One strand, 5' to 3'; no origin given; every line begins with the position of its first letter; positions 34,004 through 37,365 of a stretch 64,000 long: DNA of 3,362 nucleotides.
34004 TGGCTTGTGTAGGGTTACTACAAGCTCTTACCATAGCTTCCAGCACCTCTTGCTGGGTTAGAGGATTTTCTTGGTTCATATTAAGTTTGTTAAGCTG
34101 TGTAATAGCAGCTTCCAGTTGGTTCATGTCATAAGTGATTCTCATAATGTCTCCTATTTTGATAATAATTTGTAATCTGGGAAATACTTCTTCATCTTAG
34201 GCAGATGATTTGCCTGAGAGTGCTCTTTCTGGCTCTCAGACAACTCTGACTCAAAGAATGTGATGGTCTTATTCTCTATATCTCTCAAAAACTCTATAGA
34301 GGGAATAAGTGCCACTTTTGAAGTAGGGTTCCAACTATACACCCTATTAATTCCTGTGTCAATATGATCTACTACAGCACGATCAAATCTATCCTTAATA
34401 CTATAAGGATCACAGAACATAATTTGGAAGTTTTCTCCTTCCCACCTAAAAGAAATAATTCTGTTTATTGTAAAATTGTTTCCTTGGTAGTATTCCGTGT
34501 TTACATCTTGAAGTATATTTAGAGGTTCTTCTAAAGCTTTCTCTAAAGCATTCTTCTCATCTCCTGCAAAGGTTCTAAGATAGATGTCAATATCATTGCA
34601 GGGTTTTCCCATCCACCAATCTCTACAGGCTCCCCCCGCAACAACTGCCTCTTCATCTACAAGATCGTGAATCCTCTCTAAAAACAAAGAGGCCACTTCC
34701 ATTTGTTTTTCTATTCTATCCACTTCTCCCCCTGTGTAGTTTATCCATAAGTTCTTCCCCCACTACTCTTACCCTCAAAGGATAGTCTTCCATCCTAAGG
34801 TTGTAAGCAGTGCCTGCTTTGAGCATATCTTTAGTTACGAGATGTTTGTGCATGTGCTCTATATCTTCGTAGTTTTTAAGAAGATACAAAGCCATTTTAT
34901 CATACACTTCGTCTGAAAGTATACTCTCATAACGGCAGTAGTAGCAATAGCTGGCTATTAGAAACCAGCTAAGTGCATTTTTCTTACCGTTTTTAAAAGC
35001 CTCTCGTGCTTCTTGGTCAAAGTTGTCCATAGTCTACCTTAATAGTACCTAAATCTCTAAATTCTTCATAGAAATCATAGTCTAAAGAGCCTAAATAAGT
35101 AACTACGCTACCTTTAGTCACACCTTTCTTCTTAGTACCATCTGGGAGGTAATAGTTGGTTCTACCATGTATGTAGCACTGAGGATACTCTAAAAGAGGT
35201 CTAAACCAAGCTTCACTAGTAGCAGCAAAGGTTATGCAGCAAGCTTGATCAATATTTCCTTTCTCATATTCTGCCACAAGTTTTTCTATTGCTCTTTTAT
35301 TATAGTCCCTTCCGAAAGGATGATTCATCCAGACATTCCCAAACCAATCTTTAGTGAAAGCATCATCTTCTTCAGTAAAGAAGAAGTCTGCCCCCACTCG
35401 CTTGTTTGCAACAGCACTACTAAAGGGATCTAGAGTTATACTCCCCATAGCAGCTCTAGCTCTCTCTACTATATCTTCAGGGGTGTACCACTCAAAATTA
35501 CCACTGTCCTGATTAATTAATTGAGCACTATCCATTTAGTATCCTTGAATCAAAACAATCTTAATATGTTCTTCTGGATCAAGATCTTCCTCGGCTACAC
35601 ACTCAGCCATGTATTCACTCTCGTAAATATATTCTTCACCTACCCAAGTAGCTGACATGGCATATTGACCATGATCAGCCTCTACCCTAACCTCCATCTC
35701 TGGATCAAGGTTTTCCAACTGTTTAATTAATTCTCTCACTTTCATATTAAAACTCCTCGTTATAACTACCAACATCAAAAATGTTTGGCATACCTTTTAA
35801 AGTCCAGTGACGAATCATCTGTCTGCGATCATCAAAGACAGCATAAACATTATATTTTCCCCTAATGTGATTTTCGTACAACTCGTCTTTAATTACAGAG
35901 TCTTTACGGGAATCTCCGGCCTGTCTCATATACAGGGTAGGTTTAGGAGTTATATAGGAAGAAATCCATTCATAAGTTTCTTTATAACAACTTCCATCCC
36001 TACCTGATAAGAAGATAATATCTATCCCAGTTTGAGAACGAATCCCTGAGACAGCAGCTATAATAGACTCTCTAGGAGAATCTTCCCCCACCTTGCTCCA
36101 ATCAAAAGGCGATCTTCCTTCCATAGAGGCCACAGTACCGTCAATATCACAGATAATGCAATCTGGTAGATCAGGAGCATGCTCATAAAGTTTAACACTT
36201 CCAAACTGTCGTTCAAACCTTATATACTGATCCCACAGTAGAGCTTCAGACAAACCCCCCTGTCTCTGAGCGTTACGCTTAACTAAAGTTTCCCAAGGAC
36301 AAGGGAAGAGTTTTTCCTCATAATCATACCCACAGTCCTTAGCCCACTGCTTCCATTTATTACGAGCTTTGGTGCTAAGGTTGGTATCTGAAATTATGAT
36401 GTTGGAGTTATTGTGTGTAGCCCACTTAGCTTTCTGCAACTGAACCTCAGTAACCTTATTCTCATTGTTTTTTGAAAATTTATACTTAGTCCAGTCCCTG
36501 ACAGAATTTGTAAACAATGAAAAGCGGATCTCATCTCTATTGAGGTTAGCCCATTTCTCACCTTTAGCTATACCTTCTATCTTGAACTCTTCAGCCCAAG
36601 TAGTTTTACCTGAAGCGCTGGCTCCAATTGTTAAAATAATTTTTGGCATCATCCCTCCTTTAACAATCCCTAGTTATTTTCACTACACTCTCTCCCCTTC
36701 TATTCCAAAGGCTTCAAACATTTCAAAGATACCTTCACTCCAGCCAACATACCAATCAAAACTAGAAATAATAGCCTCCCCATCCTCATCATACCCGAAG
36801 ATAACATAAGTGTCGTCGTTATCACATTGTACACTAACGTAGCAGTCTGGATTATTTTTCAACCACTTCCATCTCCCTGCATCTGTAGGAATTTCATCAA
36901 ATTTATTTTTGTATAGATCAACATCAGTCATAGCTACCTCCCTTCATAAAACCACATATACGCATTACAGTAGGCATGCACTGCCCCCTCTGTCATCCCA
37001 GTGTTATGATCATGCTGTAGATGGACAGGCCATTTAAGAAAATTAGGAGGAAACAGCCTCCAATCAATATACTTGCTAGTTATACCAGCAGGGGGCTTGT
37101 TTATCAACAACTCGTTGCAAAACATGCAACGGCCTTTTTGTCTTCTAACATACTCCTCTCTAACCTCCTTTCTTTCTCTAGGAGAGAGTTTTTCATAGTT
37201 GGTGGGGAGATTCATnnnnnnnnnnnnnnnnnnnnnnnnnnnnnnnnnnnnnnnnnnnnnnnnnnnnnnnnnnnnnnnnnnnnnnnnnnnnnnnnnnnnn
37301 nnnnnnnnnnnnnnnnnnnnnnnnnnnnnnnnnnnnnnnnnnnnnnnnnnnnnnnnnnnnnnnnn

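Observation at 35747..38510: tRNA-repair module: T4-type Pnk next to an RNA ligase fused to a tRNA-binding OB-fold domain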

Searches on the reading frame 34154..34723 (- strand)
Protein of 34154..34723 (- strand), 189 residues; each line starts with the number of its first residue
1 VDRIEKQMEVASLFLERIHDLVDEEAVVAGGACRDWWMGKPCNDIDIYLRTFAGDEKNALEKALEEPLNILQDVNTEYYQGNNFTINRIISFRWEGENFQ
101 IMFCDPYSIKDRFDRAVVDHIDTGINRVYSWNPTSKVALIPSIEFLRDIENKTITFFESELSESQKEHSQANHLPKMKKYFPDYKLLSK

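Call 3: search_protein_families(library=pfam, proteins=[window:34154-34723:-], max_evalue=0.1)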
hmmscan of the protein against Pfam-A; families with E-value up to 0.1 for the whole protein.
window:34154-34723:- (189 aa): 1 family
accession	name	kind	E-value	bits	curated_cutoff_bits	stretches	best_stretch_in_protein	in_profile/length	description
PF01743.26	PolyA_pol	-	0.0007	20.4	23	1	28-66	3-41/126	Poly A polymerase head domain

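Call 4: search_protein_families(library=phrogs, proteins=[window:34154-34723:-], max_evalue=0.001)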
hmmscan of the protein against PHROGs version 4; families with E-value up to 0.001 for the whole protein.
window:34154-34723:- (189 aa): 6 families
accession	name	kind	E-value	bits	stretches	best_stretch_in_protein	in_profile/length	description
phrog_1614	-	DNA, RNA and nucleotide metabolism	1.2e-14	55.7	1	15-130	27-147/268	nucleotidyltransferase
phrog_10174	-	DNA, RNA and nucleotide metabolism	1.5e-10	42.2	1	3-110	14-123/137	nucleotidyltransferase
phrog_12715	-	DNA, RNA and nucleotide metabolism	1e-06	29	1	65-111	104-150/457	nucleotidyltransferase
phrog_7967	-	unknown function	4.9e-05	23.3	0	4-60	8-64/329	-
phrog_4400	-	unknown function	0.00038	21.1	1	12-114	15-113/248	-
phrog_18122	-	unknown function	0.001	19.6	0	15-112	16-122/365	-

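Call 44: search_solved_structures(query=window:34154-34723:-, max_evalue=1)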
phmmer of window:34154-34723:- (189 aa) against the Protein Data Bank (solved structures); distinct sequences matched with E-value up to 1: 11.
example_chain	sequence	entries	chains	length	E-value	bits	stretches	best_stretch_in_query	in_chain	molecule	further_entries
4ney_A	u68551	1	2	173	0.15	14.9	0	51-88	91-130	Engineered protein OR277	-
4nez_A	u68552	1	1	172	0.15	14.9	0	51-88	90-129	Engineered protein OR276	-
9kma_A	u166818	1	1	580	0.22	14.3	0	21-56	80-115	Polynucleotide adenylyltransferase family protein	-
7nf6_A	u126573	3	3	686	0.26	14.1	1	29-133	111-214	neutral and basic amino acid transport protein rBAT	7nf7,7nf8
6yup_A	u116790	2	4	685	0.37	13.6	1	29-133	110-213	Neutral and basic amino acid transport protein rBAT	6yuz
6li9_A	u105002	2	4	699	0.39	13.5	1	29-133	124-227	Neutral and basic amino acid transport protein rBAT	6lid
8wk6_C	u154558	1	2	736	0.42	13.4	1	29-133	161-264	Amino acid transporter heavy chain SLC3A1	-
4hhu_A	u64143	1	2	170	0.61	12.9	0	48-69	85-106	OR280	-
3olz_A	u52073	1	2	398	0.78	12.6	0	70-136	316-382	Glutamate receptor, ionotropic kainate 3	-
3qlt_A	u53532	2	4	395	0.82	12.5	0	87-139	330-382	Glutamate receptor, ionotropic kainate 2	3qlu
3h6g_A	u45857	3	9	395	0.85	12.4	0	87-139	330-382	Glutamate receptor, ionotropic kainate 2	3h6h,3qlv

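Call 60: search_protein_families(library=ncbifam, proteins=[window:34154-34723:-], max_evalue=0.01)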
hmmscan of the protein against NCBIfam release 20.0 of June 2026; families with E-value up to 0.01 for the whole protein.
window:34154-34723:- (189 aa): 0 families

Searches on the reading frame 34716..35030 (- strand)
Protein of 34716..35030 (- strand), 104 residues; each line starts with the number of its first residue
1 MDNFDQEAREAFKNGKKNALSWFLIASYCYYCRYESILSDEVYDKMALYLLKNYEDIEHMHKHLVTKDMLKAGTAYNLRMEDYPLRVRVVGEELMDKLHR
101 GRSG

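Call 3: search_protein_families(library=pfam, proteins=[window:34716-35030:-], max_evalue=0.1)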
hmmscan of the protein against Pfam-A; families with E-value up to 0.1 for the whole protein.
window:34716-35030:- (104 aa): 1 family
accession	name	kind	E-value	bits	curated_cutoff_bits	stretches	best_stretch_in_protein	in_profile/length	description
PF22745.1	Nlig-Ia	-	2.7e-08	34.8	27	1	23-84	13-77/92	DNA ligase-like, N-terminal NAD+-binding domain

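Call 4: search_protein_families(library=phrogs, proteins=[window:34716-35030:-], max_evalue=0.001)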
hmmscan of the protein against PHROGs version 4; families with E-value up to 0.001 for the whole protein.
window:34716-35030:- (104 aa): 2 families
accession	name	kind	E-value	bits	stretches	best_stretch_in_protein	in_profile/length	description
phrog_19233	-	unknown function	1.6e-22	80.9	1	13-94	17-100/136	-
phrog_6466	-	DNA, RNA and nucleotide metabolism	0.00089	20.5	1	23-71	20-68/104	DNA ligase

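Call 45: search_solved_structures(query=window:34716-35030:-, max_evalue=1, show_alignments=1)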
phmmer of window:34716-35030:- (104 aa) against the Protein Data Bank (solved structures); distinct sequences matched with E-value up to 1: 4.
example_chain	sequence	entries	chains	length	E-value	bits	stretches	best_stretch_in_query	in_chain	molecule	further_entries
6ucd_A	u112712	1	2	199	0.19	15.3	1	24-96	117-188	Exotoxin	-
6lwt_A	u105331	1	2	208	0.21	15.2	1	24-96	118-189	Superantigen-like protein SSL10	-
9dwa_A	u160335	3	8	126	0.4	14.3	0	10-39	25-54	De novo designed FABLE protein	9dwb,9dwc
6w6x_A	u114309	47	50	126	0.69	13.5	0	9-42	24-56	De novo designed ABLE protein | De novo designed ABLE | D-ABLE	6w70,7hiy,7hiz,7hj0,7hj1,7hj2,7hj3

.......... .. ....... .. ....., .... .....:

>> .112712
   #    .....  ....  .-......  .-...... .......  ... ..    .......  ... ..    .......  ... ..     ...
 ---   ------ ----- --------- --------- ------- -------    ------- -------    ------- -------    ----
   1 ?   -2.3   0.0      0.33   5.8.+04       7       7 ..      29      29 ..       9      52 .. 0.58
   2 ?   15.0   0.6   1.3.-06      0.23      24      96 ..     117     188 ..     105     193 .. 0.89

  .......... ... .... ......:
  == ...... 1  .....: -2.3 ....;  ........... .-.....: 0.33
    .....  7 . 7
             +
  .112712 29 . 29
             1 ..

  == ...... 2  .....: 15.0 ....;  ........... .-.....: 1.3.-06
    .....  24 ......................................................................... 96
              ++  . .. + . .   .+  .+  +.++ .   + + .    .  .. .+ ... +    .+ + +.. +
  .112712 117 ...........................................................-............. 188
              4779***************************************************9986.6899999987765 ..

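Call 60: search_protein_families(library=ncbifam, proteins=[window:34716-35030:-], max_evalue=0.01)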
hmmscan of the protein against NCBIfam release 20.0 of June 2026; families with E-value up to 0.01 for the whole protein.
window:34716-35030:- (104 aa): 0 families

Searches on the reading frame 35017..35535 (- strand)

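Call 3: search_protein_families(library=pfam, proteins=[window:35017-35535:-], max_evalue=0.1)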
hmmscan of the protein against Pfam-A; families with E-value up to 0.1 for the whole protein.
window:35017-35535:- (172 aa): 1 family
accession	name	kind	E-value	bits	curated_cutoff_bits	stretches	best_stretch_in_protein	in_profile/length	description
PF05869.16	Dam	-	6.1e-11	42.7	28.1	1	15-143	11-139/169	DNA N-6-adenine-methyltransferase (Dam)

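Call 4: search_protein_families(library=phrogs, proteins=[window:35017-35535:-], max_evalue=0.001)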
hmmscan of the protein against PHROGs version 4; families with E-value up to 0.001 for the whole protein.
window:35017-35535:- (172 aa): 3 families
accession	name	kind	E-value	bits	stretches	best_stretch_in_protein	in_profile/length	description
phrog_111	-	other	6.2e-36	125.8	1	6-154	57-207/345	DNA methyltransferase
phrog_33262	-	moron, auxiliary metabolic gene and host takeover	2.5e-06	27.2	1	15-132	306-433/495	phosphoadenosine phosphosulfate reductase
phrog_22740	-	unknown function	2.2e-05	25.9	1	13-80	11-77/99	-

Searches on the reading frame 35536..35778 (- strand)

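Call 3: search_protein_families(library=pfam, proteins=[window:35536-35778:-], max_evalue=0.1)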
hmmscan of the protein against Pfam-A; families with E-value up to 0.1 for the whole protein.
window:35536-35778:- (80 aa): 2 families
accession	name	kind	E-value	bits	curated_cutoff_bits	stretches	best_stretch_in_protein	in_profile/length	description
PF11629.13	Mst1_SARAH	-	0.0031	17.9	23.1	1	12-39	7-34/48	C terminal SARAH domain of Mst1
PF05941.18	Chordopox_A20R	-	0.035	13.5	25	1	32-73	69-110/335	Chordopoxvirus A20R protein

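Call 4: search_protein_families(library=phrogs, proteins=[window:35536-35778:-], max_evalue=0.001)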
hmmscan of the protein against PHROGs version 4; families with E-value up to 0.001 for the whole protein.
window:35536-35778:- (80 aa): 3 families
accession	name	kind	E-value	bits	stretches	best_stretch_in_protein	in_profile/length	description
phrog_22847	-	unknown function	1.2e-07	32.5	1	12-31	1-20/47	-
phrog_5861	-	unknown function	1.1e-06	29.7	1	12-38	1-20/53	-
phrog_10692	-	unknown function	1.2e-05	26.4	1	12-67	1-61/72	-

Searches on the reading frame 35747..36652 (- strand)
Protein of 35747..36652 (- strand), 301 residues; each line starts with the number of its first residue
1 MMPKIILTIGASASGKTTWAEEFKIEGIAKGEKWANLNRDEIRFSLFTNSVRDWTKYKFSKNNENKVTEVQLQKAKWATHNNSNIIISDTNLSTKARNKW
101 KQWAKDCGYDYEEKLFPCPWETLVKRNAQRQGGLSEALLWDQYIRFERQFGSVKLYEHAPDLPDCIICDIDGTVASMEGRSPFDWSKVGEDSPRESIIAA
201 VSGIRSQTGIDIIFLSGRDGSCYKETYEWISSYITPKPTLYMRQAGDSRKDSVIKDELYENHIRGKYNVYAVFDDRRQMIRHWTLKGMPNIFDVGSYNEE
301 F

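Call 3: search_protein_families(library=pfam, proteins=[window:35747-36652:-], max_evalue=0.1)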
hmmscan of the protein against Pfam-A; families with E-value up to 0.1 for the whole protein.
window:35747-36652:- (301 aa): 9 families
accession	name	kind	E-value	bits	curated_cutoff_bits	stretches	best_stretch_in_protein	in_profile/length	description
PF25109.1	HAD_PNKP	-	1.6e-41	142.2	27.6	1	163-288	1-133/143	Polynucleotide kinase PNKP phosphatase domain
PF13671.12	AAA_33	-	2.9e-16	60.5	27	1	6-132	2-120/143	AAA domain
PF06414.18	Zeta_toxin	-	1.1e-05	25.4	22.3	1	3-112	16-125/199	Zeta toxin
PF08433.16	KTI12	-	0.00058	19.9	22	1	2-148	1-139/271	Chromatin associated protein KTI12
PF01583.26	APS_kinase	-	0.0066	16.9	21.1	1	4-111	3-102/152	Adenylylsulphate kinase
PF13521.12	AAA_28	-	0.031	14.9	27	0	6-93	2-84/164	AAA domain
PF07931.18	CPT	-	0.045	14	22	1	4-102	2-102/172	Chloramphenicol phosphotransferase-like protein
PF08235.19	LNS2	-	0.073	12.9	32.3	0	165-232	49-114/226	LNS2 (Lipin/Ned1/Smp2)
PF06745.19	ATPase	-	0.085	12.7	26.6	0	4-33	20-50/231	KaiC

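Call 4: search_protein_families(library=phrogs, proteins=[window:35747-36652:-], max_evalue=0.001)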
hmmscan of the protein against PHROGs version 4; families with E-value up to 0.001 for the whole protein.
window:35747-36652:- (301 aa): 5 families
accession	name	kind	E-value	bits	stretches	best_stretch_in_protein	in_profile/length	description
phrog_505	-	other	6e-94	315.8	1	2-289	1-286/295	polynucleotide kinase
phrog_415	-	other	1.2e-24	88.2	1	158-291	16-162/218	polynucleotide kinase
phrog_2071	-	other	1e-11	46.1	1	1-113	14-114/282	ATPase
phrog_6931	-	unknown function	2.9e-11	44.2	1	2-132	184-310/343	-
phrog_8238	-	DNA, RNA and nucleotide metabolism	1.1e-05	24.8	1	2-131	1-123/737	RNA ligase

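Call 6: search_solved_structures(query=window:35747-36652:-, max_evalue=0.01, show_alignments=1)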
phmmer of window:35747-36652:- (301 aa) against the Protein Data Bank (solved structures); distinct sequences matched with E-value up to 0.01: 4.
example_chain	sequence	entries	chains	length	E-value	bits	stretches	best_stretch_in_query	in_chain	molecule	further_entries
1ltq_A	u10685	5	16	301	3.8e-49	170.8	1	2-287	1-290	POLYNUCLEOTIDE KINASE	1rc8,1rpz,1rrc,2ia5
1ly1_A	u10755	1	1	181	2e-34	122.5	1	2-184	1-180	polynucleotide kinase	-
4xrp_A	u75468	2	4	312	3e-30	108.8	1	2-286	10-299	Pnkp1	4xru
5uj0_A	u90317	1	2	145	4.2e-17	65.6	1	163-288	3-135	Polynucleotide kinase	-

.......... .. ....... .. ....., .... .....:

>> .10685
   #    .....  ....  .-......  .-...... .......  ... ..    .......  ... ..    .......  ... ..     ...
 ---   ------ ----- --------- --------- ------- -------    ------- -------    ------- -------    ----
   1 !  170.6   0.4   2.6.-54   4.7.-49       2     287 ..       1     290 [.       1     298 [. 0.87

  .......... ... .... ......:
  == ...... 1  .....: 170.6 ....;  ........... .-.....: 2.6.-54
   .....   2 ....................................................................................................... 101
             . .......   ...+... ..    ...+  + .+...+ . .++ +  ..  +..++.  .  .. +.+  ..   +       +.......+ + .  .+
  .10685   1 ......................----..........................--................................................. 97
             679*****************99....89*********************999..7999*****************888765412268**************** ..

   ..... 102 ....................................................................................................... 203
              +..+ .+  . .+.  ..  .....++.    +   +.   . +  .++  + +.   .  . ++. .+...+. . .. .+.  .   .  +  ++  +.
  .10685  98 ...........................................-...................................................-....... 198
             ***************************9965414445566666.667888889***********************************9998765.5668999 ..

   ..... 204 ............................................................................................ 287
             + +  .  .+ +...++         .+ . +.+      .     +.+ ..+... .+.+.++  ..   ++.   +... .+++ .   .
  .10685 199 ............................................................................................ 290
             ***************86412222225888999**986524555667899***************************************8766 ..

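Call 60: search_protein_families(library=ncbifam, proteins=[window:35747-36652:-], max_evalue=0.01)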
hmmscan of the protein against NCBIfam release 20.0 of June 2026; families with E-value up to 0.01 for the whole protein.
window:35747-36652:- (301 aa): 3 families
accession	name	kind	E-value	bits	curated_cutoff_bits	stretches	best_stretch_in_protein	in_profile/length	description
TIGR03574.1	selen_PSTK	equivalog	6.1e-08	32.4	290.5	1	5-148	2-134/249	L-seryl-tRNA(Sec) kinase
NF004041.0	PRK05541.1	subfamily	0.0037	17.3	127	1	3-128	7-120/176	adenylyl-sulfate kinase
TIGR03880.1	KaiC_arch_3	hypoth_equivalog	0.005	16.4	249.45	1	4-81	17-92/224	KaiC domain-containing protein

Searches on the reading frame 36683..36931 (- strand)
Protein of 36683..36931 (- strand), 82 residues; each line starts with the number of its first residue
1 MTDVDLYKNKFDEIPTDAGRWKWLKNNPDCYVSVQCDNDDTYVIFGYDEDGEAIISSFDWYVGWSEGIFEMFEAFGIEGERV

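Call 3: search_protein_families(library=pfam, proteins=[window:36683-36931:-], max_evalue=0.1)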
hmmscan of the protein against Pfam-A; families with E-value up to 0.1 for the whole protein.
window:36683-36931:- (82 aa): 0 families

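Call 4: search_protein_families(library=phrogs, proteins=[window:36683-36931:-], max_evalue=0.001)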
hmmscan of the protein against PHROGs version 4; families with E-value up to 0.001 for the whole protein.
window:36683-36931:- (82 aa): 0 families

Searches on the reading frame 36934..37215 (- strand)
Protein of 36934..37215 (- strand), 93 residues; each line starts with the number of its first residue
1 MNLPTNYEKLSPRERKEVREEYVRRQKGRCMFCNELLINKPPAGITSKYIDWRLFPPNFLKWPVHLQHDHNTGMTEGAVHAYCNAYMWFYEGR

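Call 3: search_protein_families(library=pfam, proteins=[window:36934-37215:-], max_evalue=0.1)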
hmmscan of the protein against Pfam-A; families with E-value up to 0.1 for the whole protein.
window:36934-37215:- (93 aa): 1 family
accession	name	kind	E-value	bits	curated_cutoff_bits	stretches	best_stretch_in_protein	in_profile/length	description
PF02945.21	Endonuclease_7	-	1.1e-05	25.7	23.6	1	64-86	40-62/82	Recombination endonuclease VII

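Call 4: search_protein_families(library=phrogs, proteins=[window:36934-37215:-], max_evalue=0.001)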
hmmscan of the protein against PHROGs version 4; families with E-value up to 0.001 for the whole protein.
window:36934-37215:- (93 aa): 4 families
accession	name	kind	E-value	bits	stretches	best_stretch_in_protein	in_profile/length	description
phrog_14729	-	unknown function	1.5e-34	119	1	3-93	2-92/92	-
phrog_37301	-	unknown function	1.6e-18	67.5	1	53-92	2-41/42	-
phrog_423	-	DNA, RNA and nucleotide metabolism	1.3e-06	29.4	1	8-86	4-63/159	endonuclease VII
phrog_2914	-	DNA, RNA and nucleotide metabolism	0.00079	20.2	0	16-36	84-104/190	endonuclease VII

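Call 60: search_protein_families(library=ncbifam, proteins=[window:36934-37215:-], max_evalue=0.01)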
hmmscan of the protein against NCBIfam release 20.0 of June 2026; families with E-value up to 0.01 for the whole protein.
window:36934-37215:- (93 aa): 1 family
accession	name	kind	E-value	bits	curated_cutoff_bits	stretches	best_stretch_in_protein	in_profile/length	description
TIGR02646.1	TIGR02646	subfamily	0.0056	16.7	52.15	1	6-35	3-32/144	retron system putative HNH endonuclease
